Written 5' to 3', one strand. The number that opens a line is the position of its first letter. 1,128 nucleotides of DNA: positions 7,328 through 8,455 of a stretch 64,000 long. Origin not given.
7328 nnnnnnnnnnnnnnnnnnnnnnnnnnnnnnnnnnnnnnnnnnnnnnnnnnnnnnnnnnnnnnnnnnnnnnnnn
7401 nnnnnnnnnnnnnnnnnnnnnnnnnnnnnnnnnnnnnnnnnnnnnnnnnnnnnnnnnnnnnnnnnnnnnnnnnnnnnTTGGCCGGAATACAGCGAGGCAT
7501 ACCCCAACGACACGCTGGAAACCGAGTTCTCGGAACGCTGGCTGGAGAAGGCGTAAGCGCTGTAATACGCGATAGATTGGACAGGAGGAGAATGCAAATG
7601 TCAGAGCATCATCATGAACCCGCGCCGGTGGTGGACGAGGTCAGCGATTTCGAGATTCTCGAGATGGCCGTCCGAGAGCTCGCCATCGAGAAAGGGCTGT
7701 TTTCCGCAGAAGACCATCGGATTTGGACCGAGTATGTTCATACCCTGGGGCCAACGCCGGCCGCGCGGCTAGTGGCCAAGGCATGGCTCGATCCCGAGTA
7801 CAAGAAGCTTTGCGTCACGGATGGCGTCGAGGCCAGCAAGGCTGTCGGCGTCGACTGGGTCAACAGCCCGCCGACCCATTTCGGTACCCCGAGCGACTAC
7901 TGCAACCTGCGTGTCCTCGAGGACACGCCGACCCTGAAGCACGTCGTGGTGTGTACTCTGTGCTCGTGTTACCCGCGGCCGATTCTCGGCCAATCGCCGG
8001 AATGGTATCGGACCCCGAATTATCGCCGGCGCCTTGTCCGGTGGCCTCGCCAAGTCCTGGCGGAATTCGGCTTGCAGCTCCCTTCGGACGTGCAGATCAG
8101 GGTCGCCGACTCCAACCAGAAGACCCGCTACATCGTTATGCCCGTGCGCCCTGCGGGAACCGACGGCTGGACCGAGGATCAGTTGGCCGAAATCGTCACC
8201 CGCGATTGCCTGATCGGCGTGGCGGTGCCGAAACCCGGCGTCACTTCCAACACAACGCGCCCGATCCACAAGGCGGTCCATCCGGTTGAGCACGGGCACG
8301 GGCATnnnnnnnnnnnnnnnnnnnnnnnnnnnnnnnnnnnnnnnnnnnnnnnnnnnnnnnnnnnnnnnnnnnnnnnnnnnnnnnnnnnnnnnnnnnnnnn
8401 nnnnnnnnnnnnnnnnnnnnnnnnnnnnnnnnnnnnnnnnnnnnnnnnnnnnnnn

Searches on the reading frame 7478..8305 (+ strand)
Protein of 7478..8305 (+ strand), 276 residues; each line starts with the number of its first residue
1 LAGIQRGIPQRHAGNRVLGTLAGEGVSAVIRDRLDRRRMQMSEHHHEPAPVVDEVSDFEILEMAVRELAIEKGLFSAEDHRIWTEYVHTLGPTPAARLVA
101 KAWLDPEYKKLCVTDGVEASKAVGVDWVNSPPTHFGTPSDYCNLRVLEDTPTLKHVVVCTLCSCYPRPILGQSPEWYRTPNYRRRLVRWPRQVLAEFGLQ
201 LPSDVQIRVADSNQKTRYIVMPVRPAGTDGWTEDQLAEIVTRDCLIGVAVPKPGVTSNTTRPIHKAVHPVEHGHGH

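Call 34: search_protein_families(library=pfam, proteins=[window:7478-8305:+], max_evalue=0.0001)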
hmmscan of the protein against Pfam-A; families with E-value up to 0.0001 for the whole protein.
window:7478-8305:+ (276 aa): 1 family
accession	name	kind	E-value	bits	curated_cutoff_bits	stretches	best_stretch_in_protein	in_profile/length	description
PF02979.21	NHase_alpha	-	2.7e-70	236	27.2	1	57-249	2-184/184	Nitrile hydratase, alpha chain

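Call 58: search_protein_families(library=ncbifam, proteins=[window:7478-8305:+], max_evalue=0.01)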
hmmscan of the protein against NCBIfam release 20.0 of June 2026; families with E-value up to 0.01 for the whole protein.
window:7478-8305:+ (276 aa): 4 families
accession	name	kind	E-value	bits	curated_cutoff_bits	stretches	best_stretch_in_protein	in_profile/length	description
TIGR03887.1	thiocyan_alph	equivalog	2.8e-120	399.4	291.45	1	53-254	1-200/200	thiocyanate hydrolase subunit gamma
TIGR01323.1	nitrile_alph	equivalog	2.8e-60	203.1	249.85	1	63-252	8-187/189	nitrile hydratase subunit alpha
TIGR03793.1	leader_NHLP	domain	3.1e-14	52.6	50.9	1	181-239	18-74/77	NHLP leader peptide family RiPP precursor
TIGR04351.1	TOMM_nitrile_2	subfamily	6.8e-08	31.9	65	1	180-206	13-39/48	TIGR04351 family putative TOMM peptide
